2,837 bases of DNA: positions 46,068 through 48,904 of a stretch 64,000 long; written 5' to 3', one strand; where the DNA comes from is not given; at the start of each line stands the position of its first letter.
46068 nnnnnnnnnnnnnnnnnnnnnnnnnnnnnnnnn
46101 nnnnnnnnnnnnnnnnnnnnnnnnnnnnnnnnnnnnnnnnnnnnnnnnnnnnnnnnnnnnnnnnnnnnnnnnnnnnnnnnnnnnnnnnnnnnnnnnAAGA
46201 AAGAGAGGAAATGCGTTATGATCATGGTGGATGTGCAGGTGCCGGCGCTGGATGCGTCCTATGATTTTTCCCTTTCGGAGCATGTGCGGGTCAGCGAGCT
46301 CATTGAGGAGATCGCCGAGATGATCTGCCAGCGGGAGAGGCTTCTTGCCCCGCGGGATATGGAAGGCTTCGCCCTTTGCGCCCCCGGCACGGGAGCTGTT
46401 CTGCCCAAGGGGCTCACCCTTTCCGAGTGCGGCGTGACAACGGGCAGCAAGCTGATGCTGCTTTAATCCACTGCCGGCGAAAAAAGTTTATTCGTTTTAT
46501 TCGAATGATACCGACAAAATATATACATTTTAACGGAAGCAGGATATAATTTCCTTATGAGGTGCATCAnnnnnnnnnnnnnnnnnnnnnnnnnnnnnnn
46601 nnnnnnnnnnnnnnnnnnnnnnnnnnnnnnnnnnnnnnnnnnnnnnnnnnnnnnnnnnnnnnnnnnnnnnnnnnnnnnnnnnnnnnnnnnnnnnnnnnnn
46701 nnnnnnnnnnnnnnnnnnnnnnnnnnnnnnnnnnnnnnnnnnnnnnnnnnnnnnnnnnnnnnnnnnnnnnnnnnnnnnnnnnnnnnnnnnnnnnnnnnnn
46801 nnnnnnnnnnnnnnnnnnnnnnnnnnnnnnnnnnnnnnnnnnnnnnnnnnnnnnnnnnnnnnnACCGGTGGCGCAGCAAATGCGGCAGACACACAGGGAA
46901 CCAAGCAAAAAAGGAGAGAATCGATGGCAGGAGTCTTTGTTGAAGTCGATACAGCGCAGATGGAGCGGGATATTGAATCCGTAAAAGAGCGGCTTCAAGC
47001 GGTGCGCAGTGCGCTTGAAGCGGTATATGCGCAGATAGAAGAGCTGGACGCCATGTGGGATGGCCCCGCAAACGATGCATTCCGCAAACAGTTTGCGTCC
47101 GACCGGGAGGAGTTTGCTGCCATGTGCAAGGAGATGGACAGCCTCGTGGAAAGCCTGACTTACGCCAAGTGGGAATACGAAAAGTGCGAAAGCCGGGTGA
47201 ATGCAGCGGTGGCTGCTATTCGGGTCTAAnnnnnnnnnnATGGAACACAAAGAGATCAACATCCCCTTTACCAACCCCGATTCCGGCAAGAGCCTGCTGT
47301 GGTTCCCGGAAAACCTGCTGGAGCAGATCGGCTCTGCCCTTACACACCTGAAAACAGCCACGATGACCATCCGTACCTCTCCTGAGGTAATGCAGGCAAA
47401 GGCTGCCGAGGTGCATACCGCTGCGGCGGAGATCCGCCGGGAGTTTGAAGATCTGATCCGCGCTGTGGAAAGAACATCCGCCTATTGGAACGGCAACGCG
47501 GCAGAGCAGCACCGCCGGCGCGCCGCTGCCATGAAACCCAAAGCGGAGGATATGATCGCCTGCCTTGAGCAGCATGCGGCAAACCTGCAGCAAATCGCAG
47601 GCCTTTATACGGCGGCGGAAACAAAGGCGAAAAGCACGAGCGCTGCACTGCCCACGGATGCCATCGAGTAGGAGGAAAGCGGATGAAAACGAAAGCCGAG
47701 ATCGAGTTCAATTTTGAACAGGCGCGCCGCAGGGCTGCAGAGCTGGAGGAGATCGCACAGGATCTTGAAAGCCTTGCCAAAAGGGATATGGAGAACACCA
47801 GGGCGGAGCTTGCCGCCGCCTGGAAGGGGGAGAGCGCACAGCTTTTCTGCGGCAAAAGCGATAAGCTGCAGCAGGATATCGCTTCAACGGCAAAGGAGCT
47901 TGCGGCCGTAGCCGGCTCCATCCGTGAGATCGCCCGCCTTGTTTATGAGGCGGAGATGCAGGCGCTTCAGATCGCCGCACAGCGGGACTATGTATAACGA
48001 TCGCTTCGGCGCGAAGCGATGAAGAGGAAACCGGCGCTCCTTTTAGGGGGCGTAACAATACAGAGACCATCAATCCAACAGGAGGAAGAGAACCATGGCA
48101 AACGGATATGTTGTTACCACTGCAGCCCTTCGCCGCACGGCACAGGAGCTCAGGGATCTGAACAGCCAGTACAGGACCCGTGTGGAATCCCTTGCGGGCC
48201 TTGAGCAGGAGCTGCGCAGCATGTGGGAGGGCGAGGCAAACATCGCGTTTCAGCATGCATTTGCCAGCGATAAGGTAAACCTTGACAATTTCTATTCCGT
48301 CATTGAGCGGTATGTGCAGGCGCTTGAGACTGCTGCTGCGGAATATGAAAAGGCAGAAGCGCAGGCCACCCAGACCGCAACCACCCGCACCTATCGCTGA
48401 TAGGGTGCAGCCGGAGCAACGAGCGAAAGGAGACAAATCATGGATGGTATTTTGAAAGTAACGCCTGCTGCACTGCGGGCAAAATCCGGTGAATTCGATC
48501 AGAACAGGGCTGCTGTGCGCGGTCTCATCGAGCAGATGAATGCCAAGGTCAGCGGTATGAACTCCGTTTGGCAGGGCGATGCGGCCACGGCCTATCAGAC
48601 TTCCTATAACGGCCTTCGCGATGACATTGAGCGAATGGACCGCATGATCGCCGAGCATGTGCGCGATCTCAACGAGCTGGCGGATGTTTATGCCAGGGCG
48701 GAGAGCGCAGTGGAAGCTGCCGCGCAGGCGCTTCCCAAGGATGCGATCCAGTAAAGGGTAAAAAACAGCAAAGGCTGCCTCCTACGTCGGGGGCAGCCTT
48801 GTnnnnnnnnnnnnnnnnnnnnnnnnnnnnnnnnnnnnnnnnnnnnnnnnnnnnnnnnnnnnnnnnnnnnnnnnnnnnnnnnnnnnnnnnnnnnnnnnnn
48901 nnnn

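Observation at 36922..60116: T7SSb-like locus without recognisable EsaA/EssA/EssB, rebuilt around FHA, vWA, RCC1, Hanks-kinase and PP2C genes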

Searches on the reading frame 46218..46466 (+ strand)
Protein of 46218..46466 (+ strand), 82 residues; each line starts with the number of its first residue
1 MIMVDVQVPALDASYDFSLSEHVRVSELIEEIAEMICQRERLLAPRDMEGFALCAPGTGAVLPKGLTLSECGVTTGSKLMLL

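Call 4: search_protein_families(library=pfam, max_evalue=0.1, proteins=[window:46218-46466:+])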
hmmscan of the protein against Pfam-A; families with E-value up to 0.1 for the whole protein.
window:46218-46466:+ (82 aa): 2 families
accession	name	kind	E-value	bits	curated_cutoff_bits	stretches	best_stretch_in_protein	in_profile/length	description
PF08817.16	YukD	-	1.2e-12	48.8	27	1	4-81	2-76/76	WXG100 protein secretion system (Wss), protein YukD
PF00240.29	ubiquitin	-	0.018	15.3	25.4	0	59-81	45-67/72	Ubiquitin family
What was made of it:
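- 46218..46466 (+): YukD/EsaB-like ubiquitin-fold protein (82 aa). Pfam YukD 1.2e-12 (call 4).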

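Call 7: search_protein_families(library=ncbifam, max_evalue=1, proteins=[window:46218-46466:+])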
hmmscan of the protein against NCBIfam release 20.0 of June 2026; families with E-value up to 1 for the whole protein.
window:46218-46466:+ (82 aa): 2 families
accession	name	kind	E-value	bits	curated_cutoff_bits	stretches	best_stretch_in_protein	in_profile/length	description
TIGR03920.1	T7SS_EccD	equivalog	0.00047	19.1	94.95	1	13-81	8-77/455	type VII secretion integral membrane protein EccD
NF052661.1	ESXSecYukDBac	equivalog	0.0032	17.3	100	1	12-82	14-79/79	ESX secretion system protein YukD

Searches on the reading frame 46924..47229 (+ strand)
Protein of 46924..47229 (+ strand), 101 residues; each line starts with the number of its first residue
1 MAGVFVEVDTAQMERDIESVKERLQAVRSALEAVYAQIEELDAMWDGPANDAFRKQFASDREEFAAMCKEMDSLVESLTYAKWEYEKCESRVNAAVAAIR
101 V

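Call 4: search_protein_families(library=pfam, max_evalue=0.1, proteins=[window:46924-47229:+])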
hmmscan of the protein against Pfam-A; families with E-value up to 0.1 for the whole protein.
window:46924-47229:+ (101 aa): 21 families
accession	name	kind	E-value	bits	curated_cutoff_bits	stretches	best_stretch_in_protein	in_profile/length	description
PF06013.18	WXG100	-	2e-11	44.5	27.3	1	7-89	3-85/86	Proteins of 100 residues with WXG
PF21725.3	T7SS_signal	-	0.00049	20.5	27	1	16-79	75-139/241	Putative T7SS secretion signal domain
PF10824.14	T7SS_ESX_EspC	-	0.0017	19.2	23.5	1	8-90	7-92/100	Excreted virulence factor EspC, type VII ESX diderm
PF15372.11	DUF4600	-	0.0039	17.9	27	1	11-75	17-80/128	Domain of unknown function (DUF4600)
PF15905.10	HMMR_N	-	0.0065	16.4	30.1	1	10-88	253-327/330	Hyaluronan mediated motility receptor N-terminal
PF12867.12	DinB_2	-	0.01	16.7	24.8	0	13-42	65-94/128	DinB superfamily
PF04108.17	ATG17_like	-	0.012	15.5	43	1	11-80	133-187/355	Autophagy protein ATG17-like domain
PF05597.16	Phasin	-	0.014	15.9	28.8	1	11-78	53-121/126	Poly(hydroxyalcanoate) granule associated protein (phasin)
PF20882.2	Sos7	-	0.017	15.7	27.3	0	9-41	35-67/75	Kinetochore protein Sos7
PF03961.19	FapA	-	0.019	15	31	1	13-93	147-227/272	Flagellar Assembly Protein A beta solenoid domain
PF24423.1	OVT1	-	0.021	15.7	30.9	0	51-89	32-70/100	Major antigen, helical domain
PF09686.15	Plasmid_RAQPRD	-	0.022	15.3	23.1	0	58-92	3-37/76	Plasmid protein of unknown function (Plasmid_RAQPRD)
PF00261.25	Tropomyosin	-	0.025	14.4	38.6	0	9-40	210-241/242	Tropomyosin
PF05622.17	HOOK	-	0.034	13.4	35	1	12-76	153-219/514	HOOK protein coiled-coil region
PF05377.16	FlaC_arch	-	0.036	14.9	27.8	0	12-42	4-34/55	Flagella accessory protein C (FlaC)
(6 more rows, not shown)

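Call 99: search_protein_families(library=ncbifam, max_evalue=1, proteins=[window:46924-47229:+])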
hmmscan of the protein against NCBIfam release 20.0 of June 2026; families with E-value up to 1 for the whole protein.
window:46924-47229:+ (101 aa): 8 families
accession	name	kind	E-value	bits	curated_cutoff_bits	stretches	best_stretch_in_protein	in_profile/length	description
TIGR03930.1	WXG100_ESAT6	subfamily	1.7e-11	44.1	44.85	1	7-91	3-87/90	WXG100 family type VII secretion target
NF035934.1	ESAT6_2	subfamily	5.5e-08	32.9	100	1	7-95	4-92/96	pore-forming ESAT-6 family protein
NF003034.1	PRK03918.1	equivalog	0.0024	15.9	700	1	11-92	622-703/878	DNA double-strand break repair ATPase Rad50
NF045605.1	xseB_Acin_var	exception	0.0033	17.6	40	0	71-98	25-52/59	exodeoxyribonuclease VII small subunit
NF045487.1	ASRP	equivalog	0.0033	16.1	300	1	12-78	208-431/593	archaea-specific SMC-related protein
TIGR02168.1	SMC_prok_B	equivalog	0.0091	13.7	567.35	1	11-93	298-375/1181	chromosome segregation protein SMC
TIGR02169.1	SMC_prok_A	equivalog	0.034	11.8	729.4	1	10-92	423-500/1165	chromosome segregation protein SMC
NF038218.1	IcmG_DotF_IVB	equivalog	0.079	12.6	200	1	7-44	130-167/266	type IVB secretion system protein IcmG/DotF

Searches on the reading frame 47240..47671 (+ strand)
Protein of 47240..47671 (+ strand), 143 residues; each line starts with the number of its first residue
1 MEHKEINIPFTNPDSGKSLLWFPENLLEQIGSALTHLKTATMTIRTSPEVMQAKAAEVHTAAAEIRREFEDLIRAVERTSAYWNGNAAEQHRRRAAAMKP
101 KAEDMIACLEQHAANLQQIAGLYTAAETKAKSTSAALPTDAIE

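Call 4: search_protein_families(library=pfam, max_evalue=0.1, proteins=[window:47240-47671:+])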
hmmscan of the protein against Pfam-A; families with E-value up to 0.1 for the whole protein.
window:47240-47671:+ (143 aa): 7 families
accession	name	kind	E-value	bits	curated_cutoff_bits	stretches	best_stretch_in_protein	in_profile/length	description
PF06013.18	WXG100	-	1.4e-13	51.3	27.3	1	44-127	2-85/86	Proteins of 100 residues with WXG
PF25600.1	TRIM_CC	-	0.0006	20.1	30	1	49-118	13-78/142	TRIM protein coiled-coil region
PF09177.16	STX6_10_61_N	-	0.0093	16.9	29.4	1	42-96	30-87/99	Syntaxin 6/10/61, N-terminal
PF24993.1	GNC1_N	-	0.031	14.5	26.3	0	13-77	45-107/134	Stalled ribosome sensor GCN1 N-terminal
PF00823.25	PPE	-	0.038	14.5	26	1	41-137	13-103/165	PPE family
PF12296.13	HsbA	-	0.049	14.5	33.5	1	25-79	34-88/121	Hydrophobic surface binding protein A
PF00103.25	Hormone_1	-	0.089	13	22.7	0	17-81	92-156/215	Somatotropin hormone family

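Call 99: search_protein_families(library=ncbifam, max_evalue=1, proteins=[window:47240-47671:+])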
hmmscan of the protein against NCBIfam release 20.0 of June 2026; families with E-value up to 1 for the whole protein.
window:47240-47671:+ (143 aa): 2 families
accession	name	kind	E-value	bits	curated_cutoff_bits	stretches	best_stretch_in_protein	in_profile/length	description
TIGR03930.1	WXG100_ESAT6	subfamily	2.9e-13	49.8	44.85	1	44-131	2-89/90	WXG100 family type VII secretion target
NF035934.1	ESAT6_2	subfamily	4.3e-08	33.3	100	1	46-134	5-93/96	pore-forming ESAT-6 family protein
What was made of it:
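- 46924..48754 (+): Five WXG100 genes: 46924-47229, 47240-47671, 47683-47997, 48095-48400 and 48440-48754. TIGR03930 (call 99).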

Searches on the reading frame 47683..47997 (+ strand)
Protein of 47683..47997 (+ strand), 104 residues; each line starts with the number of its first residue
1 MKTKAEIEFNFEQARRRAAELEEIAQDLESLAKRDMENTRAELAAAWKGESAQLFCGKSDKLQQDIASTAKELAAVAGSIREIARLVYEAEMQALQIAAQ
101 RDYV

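Call 4: search_protein_families(library=pfam, max_evalue=0.1, proteins=[window:47683-47997:+])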
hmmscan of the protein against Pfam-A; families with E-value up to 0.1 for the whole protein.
window:47683-47997:+ (104 aa): 5 families
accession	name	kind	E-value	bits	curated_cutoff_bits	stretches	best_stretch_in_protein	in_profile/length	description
PF06013.18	WXG100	-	3e-06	27.9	27.3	1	7-90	2-84/86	Proteins of 100 residues with WXG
PF25547.1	WXG100_2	-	0.00061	20.2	27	1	13-93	30-111/150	WXG100 like domain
PF16515.11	HIP1_clath_bdg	-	0.00081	20.2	28.8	0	2-45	27-70/99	Clathrin-binding domain of Huntingtin-interacting protein 1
PF09130.16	DUF1932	-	0.025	14.9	25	1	11-32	33-54/70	Domain of unknown function (DUF1932)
PF00823.25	PPE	-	0.061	13.8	26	1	18-91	27-99/165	PPE family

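Call 99: search_protein_families(library=ncbifam, max_evalue=1, proteins=[window:47683-47997:+])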
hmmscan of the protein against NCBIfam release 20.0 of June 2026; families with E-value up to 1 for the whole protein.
window:47683-47997:+ (104 aa): 1 family
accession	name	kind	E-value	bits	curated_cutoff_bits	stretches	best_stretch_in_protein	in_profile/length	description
TIGR03930.1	WXG100_ESAT6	subfamily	1.7e-08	34.6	44.85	1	6-94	1-88/90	WXG100 family type VII secretion target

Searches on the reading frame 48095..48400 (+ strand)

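Call 4: search_protein_families(library=pfam, max_evalue=0.1, proteins=[window:48095-48400:+])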
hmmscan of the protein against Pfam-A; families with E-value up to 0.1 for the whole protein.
window:48095-48400:+ (101 aa): 7 families
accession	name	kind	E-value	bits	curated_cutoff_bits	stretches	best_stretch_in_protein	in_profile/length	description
PF06013.18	WXG100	-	8.7e-11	42.4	27.3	1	7-88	4-85/86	Proteins of 100 residues with WXG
PF10824.14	T7SS_ESX_EspC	-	0.0027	18.5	23.5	1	3-92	3-95/100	Excreted virulence factor EspC, type VII ESX diderm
PF00823.25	PPE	-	0.0035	17.8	26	1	11-95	22-107/165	PPE family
PF21725.3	T7SS_signal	-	0.006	16.9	27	1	10-94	74-155/241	Putative T7SS secretion signal domain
PF20155.4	TMP_3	-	0.011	15.9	41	0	48-90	93-135/192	Tape measure protein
PF08651.15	DASH_Duo1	-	0.021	15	25.4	0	62-95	8-41/74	DASH complex subunit Duo1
PF04803.17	Cor1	-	0.067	13.9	32.1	1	16-92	44-119/132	Cor1/Xlr/Xmr conserved region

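Call 99: search_protein_families(library=ncbifam, max_evalue=1, proteins=[window:48095-48400:+])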
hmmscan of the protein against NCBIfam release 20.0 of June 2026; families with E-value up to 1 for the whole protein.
window:48095-48400:+ (101 aa): 3 families
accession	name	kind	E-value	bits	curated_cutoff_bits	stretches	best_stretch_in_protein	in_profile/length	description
TIGR03930.1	WXG100_ESAT6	subfamily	2.1e-12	47.1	44.85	1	6-93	3-90/90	WXG100 family type VII secretion target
NF035934.1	ESAT6_2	subfamily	1.1e-11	44.8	100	1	7-95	5-93/96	pore-forming ESAT-6 family protein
TIGR02675.1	tape_meas_nterm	domain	0.034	14.5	21.35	1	48-93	18-63/75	tape measure protein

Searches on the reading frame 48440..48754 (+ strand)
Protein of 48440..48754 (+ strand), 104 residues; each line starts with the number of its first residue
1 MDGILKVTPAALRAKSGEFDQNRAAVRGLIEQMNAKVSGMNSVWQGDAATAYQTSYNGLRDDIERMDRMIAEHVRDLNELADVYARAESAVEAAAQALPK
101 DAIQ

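Call 4: search_protein_families(library=pfam, max_evalue=0.1, proteins=[window:48440-48754:+])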
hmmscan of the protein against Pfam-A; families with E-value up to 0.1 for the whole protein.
window:48440-48754:+ (104 aa): 6 families
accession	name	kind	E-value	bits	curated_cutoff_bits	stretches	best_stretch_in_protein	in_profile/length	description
PF06013.18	WXG100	-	9e-16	58.4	27.3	1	5-89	2-86/86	Proteins of 100 residues with WXG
PF08702.15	Fib_alpha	-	0.0026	18.4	29.9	1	17-91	45-118/143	Fibrinogen alpha/beta chain family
PF18879.6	EspA_EspE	-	0.0053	17.6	27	1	18-76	11-70/84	EspA/EspE family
PF25547.1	WXG100_2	-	0.023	15.1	27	1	25-86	44-103/150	WXG100 like domain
PF21856.2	EspB_PPE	-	0.031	14.8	27.7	1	43-89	46-92/152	ESX-1 secretion-associated protein EspB, PPE domain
PF10824.14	T7SS_ESX_EspC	-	0.036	14.9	23.5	1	2-92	2-95/100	Excreted virulence factor EspC, type VII ESX diderm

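Call 99: search_protein_families(library=ncbifam, max_evalue=1, proteins=[window:48440-48754:+])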
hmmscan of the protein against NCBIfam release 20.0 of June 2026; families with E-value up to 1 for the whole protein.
window:48440-48754:+ (104 aa): 6 families
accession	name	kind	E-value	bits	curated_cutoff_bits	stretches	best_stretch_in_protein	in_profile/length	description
TIGR03930.1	WXG100_ESAT6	subfamily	1.8e-15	56.9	44.85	1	5-90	2-87/90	WXG100 family type VII secretion target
NF035934.1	ESAT6_2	subfamily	5.2e-08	33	100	1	6-97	4-95/96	pore-forming ESAT-6 family protein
NF005760.0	PRK07586.1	equivalog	0.0098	14.9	363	1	46-98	98-150/514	acetolactate synthase large subunit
NF008952.0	PRK12295.1-5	equivalog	0.012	14.8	360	1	8-102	133-228/363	ATP phosphoribosyltransferase regulatory subunit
NF008478.1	PRK11377.1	equivalog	0.024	13.7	520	1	20-94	243-312/473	dihydroxyacetone kinase phosphoryl donor subunit DhaM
TIGR00996.1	Mtu_fam_mce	paralog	0.06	12.5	140.5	1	57-99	177-219/291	MCE family protein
